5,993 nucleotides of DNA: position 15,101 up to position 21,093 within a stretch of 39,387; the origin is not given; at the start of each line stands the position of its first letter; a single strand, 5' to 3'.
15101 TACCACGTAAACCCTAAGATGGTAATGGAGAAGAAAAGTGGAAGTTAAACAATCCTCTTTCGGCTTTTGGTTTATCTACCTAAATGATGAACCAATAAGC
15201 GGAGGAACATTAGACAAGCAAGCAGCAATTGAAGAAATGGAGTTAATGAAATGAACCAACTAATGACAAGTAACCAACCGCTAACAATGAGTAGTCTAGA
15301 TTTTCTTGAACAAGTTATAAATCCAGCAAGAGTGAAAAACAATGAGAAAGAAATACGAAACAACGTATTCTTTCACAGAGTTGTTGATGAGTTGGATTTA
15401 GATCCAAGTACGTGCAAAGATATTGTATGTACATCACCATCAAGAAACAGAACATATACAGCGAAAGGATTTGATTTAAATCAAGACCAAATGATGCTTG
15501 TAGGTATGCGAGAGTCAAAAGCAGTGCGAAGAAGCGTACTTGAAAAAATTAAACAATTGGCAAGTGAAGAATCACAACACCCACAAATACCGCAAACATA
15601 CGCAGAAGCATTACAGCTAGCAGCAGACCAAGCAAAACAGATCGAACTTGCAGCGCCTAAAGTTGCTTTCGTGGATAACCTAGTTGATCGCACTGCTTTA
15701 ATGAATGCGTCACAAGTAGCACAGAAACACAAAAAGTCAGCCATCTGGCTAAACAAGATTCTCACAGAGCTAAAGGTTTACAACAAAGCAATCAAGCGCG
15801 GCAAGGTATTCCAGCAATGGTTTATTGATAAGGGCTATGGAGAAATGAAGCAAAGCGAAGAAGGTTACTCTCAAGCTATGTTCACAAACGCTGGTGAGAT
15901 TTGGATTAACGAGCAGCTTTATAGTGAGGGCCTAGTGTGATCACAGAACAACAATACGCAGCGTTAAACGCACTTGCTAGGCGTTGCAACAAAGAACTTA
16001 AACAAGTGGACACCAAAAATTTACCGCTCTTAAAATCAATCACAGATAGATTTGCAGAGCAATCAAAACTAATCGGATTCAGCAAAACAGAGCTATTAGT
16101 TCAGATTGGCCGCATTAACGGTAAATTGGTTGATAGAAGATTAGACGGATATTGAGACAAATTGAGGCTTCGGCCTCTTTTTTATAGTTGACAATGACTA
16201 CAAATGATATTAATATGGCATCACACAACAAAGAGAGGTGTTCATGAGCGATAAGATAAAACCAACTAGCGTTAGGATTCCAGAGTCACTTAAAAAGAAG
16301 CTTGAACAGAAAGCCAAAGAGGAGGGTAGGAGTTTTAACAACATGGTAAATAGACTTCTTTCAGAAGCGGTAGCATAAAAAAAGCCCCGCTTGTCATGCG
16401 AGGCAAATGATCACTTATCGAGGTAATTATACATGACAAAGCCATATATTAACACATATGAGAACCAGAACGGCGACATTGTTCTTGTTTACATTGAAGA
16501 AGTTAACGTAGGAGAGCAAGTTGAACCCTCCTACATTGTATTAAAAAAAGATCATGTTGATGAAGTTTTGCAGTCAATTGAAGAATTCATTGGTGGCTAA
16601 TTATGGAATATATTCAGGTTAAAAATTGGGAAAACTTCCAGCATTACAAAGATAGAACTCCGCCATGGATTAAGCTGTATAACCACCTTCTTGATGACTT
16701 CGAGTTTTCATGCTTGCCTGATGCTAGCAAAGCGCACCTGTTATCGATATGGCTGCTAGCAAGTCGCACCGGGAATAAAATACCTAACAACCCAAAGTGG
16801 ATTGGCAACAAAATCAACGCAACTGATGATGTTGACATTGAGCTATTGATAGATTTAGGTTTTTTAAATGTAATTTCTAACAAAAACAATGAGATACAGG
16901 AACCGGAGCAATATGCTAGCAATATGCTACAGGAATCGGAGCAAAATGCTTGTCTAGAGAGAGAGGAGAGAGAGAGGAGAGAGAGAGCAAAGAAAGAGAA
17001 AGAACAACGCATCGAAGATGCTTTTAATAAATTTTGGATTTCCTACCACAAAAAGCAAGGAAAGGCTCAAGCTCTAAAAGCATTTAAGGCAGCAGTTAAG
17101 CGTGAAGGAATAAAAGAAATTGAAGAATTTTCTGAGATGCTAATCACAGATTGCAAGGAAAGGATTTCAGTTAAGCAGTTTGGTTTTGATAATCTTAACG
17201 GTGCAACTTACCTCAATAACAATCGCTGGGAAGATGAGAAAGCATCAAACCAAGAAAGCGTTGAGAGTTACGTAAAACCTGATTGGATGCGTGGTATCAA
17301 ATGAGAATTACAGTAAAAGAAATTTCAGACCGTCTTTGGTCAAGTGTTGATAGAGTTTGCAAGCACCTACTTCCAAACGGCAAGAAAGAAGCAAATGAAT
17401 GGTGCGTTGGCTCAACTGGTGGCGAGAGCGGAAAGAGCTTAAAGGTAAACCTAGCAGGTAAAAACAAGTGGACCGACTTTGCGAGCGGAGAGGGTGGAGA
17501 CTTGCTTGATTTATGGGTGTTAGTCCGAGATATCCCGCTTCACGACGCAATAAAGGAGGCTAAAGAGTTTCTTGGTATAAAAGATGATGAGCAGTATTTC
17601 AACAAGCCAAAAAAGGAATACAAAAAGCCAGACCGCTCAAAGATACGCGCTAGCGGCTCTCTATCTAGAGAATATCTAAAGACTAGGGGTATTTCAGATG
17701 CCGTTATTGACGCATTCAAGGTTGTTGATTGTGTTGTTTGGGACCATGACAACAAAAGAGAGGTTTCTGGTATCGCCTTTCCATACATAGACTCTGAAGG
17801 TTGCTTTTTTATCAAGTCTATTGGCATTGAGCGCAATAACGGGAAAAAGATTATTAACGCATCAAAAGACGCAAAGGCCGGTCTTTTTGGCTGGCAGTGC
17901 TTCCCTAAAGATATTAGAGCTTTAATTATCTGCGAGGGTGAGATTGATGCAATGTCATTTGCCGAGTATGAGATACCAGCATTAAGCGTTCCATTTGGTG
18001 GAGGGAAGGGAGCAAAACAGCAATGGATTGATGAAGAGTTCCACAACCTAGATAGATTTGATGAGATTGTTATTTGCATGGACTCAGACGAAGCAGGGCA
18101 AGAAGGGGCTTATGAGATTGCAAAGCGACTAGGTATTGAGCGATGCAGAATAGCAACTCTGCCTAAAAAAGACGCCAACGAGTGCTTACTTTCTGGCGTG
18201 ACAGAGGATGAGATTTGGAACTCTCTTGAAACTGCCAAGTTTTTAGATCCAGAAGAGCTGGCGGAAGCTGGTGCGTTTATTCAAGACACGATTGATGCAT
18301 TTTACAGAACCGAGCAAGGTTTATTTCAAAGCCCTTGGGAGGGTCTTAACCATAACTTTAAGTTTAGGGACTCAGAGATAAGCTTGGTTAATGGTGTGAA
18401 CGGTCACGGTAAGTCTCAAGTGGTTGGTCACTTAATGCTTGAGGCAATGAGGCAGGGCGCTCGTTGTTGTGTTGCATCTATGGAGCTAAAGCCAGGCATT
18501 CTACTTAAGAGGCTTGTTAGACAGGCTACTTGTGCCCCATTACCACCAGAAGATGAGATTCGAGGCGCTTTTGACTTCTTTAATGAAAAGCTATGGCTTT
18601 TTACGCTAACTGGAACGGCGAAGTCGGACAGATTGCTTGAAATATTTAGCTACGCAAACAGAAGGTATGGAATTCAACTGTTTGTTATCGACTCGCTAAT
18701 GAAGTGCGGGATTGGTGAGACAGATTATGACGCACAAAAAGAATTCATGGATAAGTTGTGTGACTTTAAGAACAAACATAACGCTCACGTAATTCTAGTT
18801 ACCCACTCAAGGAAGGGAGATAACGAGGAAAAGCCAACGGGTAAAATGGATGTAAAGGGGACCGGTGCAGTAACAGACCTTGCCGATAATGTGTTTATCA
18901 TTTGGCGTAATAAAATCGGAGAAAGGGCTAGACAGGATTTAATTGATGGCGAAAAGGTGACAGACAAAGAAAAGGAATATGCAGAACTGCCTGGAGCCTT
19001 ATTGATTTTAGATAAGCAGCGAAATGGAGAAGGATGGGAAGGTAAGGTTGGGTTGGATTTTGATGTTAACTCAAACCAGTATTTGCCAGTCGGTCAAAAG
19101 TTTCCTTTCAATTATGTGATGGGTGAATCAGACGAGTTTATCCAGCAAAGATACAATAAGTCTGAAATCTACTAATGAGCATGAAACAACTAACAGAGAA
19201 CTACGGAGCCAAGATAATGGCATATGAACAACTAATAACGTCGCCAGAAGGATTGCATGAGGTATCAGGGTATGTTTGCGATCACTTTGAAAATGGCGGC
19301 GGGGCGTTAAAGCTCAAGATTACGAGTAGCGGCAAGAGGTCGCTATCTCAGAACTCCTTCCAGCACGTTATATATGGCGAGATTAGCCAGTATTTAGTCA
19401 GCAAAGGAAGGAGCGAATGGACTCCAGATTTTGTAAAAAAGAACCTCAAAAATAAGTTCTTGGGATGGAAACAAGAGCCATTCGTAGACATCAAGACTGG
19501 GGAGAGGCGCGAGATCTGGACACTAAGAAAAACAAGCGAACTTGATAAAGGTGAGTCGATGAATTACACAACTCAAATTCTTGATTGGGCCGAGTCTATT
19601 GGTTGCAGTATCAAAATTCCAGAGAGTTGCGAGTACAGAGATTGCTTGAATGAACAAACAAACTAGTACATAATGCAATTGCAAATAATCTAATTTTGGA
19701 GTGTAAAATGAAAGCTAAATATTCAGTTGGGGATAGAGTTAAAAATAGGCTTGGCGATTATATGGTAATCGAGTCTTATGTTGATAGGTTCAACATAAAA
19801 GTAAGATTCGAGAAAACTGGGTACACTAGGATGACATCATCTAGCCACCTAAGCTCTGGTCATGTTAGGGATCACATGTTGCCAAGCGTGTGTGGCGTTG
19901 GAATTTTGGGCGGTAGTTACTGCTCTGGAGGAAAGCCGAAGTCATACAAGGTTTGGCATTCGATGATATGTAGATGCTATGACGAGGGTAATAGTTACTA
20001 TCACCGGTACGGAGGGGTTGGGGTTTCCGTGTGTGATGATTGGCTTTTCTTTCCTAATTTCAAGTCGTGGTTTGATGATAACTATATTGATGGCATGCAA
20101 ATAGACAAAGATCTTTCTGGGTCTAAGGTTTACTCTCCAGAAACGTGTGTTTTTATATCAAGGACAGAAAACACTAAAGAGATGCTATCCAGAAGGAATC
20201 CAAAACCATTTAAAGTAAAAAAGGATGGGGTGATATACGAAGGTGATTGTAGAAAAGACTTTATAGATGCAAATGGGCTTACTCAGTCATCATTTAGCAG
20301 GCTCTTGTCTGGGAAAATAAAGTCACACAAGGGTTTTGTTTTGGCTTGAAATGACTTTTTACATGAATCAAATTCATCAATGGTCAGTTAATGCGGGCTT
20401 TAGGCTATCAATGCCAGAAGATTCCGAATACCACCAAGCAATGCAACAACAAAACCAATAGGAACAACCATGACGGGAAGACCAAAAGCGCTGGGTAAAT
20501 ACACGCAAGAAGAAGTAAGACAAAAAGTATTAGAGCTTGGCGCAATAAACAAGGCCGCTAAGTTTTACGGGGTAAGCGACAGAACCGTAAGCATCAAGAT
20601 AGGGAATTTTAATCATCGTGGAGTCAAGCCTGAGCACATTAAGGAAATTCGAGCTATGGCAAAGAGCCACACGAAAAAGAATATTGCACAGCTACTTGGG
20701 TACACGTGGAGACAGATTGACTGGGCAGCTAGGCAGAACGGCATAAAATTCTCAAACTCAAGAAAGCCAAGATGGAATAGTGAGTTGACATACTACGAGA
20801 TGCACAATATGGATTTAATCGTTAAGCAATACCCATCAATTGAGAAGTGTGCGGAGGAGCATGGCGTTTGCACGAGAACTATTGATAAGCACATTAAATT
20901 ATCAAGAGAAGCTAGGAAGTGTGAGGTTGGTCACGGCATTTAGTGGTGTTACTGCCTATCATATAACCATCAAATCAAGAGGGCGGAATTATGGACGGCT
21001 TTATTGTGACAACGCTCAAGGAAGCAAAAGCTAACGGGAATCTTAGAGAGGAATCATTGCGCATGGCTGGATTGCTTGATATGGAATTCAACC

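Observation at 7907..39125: TGTGA-N6-TCACA palindrome: 9 perfect copies, and 10 promoters with the site exactly 20-21 bp upstream of a -10 hexamer (class II CRP geometry)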

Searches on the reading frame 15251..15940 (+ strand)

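Call 46: search_protein_families(library=pfam, proteins=[window:15251-15940:+], max_evalue=0.1)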
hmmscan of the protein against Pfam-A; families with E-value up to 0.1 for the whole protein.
window:15251-15940:+ (229 aa): 1 family
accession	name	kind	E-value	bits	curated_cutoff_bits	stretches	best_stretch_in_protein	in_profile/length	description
PF03374.19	ANT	-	2.2e-09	38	25.3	1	129-223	2-105/108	Phage antirepressor protein KilAC domain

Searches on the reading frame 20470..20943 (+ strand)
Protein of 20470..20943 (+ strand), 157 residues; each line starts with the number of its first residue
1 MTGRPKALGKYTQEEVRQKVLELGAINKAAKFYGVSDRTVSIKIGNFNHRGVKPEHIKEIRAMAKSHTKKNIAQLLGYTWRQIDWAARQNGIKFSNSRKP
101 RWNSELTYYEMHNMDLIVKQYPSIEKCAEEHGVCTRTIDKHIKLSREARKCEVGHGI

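Call 17: search_protein_families(library=pfam, proteins=[window:20470-20943:+], max_evalue=0.01)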
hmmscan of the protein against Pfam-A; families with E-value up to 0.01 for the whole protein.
window:20470-20943:+ (157 aa): 5 families
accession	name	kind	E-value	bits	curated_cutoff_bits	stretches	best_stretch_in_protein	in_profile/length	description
PF13551.12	HTH_29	-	1.8e-06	28.4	28.1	0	124-147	15-38/64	Winged helix-turn helix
PF13518.12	HTH_28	-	5.2e-06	26.9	25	0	118-144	10-35/52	Helix-turn-helix domain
PF13384.12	HTH_23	-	1.5e-05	25.1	24.6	0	26-51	20-45/50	Homeodomain-like domain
PF13542.12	HTH_Tnp_ISL3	-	0.00071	19.4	27.4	0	14-40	18-43/51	Helix-turn-helix domain of transposase family ISL3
PF05225.22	HTH_psq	-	0.0024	18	20.4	0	26-39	19-32/45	helix-turn-helix, Psq domain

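Call 23: search_protein_families(library=phrogs, proteins=[window:20470-20943:+], max_evalue=0.01)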
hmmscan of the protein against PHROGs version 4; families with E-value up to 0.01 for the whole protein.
window:20470-20943:+ (157 aa): 5 families
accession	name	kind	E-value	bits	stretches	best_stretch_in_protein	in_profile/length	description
phrog_323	-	transcription regulation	2.7e-06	28.1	1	34-116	122-208/319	transcriptional regulator, D5-like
phrog_9129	-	unknown function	0.00031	21.8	1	46-101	64-120/184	-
phrog_836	-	transcription regulation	0.00049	21.2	0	13-40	86-113/133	late transcriptional activator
phrog_664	-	DNA, RNA and nucleotide metabolism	0.00068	20.5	0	49-144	34-123/210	DNA binding protein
phrog_3855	-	DNA, RNA and nucleotide metabolism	0.00085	20.7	0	119-143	19-43/115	HTH DNA binding protein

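Call 45: search_solved_structures(query=window:20470-20943:+, max_evalue=5)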
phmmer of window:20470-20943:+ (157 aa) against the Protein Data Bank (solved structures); distinct sequences matched with E-value up to 5: 4.
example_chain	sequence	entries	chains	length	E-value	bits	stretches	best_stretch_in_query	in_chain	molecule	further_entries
2m8g_X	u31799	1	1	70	0.013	18.7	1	56-94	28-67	Transcriptional regulator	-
1s0p_A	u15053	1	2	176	0.31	14.3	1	25-88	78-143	Adenylyl cyclase-associated protein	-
1tjf_A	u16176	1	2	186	0.34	14.2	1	25-88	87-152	Adenylyl cyclase-associated protein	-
4lcv_A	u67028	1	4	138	0.62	13.3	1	94-130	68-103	Double C2-like domain-containing protein beta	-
